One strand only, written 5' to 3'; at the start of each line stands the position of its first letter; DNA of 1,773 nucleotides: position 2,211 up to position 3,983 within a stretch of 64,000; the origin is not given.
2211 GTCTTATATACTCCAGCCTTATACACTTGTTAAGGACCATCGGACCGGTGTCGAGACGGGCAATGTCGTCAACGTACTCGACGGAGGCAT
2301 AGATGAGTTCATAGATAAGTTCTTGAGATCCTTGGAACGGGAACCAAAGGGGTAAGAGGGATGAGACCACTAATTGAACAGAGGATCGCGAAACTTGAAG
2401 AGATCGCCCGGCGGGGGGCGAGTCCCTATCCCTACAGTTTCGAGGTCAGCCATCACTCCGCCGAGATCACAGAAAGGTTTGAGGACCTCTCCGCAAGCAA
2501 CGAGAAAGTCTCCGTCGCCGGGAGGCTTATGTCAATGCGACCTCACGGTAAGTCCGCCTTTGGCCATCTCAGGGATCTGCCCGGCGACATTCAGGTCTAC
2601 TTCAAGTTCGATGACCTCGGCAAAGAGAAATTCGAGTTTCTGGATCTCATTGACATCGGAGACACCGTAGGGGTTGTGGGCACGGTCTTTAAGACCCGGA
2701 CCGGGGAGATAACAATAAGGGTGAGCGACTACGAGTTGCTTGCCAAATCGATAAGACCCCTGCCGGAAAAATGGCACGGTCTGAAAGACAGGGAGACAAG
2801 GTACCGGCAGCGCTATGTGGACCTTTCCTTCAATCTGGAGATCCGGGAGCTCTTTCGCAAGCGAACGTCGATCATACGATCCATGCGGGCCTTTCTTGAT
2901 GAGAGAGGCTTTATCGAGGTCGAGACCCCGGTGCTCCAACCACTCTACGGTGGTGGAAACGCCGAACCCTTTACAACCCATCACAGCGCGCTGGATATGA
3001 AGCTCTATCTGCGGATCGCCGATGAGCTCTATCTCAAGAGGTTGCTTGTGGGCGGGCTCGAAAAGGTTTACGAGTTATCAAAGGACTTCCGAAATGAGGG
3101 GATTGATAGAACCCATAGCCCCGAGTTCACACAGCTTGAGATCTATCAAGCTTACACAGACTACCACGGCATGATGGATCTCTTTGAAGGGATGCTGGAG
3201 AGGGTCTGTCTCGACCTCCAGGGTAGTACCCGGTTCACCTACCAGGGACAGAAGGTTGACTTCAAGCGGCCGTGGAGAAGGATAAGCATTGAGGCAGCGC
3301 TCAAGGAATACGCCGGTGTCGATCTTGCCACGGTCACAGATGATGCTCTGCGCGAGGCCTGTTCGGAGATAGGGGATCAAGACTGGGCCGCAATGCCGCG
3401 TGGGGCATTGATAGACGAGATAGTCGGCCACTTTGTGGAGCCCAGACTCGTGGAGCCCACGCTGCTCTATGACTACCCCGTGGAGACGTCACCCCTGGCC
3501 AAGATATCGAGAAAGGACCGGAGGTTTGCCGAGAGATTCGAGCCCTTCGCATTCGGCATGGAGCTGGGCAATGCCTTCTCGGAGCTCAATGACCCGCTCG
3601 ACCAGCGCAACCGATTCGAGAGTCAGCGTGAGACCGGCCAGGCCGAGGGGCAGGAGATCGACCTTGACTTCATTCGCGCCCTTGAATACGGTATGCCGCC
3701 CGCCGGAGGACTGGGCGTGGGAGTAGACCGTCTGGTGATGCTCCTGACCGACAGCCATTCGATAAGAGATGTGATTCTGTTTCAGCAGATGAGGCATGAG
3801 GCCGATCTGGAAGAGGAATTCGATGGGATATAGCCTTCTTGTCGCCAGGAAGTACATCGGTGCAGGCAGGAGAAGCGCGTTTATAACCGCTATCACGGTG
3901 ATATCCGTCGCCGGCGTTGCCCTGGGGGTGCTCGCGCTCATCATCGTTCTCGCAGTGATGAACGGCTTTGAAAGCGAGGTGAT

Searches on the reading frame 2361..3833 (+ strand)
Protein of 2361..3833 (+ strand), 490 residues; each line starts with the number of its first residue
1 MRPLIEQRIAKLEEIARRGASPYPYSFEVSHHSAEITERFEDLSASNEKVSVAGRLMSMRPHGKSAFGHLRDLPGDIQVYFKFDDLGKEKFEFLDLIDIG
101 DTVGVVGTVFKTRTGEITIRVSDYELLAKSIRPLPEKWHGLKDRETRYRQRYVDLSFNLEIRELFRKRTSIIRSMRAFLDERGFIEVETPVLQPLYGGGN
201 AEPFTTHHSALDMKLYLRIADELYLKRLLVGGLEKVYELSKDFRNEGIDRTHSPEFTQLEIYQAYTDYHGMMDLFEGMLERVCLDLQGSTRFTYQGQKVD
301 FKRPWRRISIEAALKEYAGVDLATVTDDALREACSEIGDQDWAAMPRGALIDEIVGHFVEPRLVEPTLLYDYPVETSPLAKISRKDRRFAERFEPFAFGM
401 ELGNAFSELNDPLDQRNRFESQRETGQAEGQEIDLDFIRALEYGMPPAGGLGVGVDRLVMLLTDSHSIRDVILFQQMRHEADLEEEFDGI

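Call 44: search_protein_families(library=pfam, proteins=[window:2361-3833:+], max_evalue=0.0001)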
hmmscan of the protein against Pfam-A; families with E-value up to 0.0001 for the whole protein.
window:2361-3833:+ (490 aa): 3 families
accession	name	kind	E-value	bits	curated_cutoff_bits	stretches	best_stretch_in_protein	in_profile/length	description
PF00152.25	tRNA-synt_2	-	1.3e-85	287.6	25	1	144-477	2-307/308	tRNA synthetases class II (D, K and N)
PF01336.31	tRNA_anti-codon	-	1.4e-15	57.4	27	1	50-127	1-75/75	OB-fold nucleic acid binding domain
PF01409.25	tRNA-synt_2d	-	1e-06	28.9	19.8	0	239-310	108-178/246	tRNA synthetases class II core domain (F)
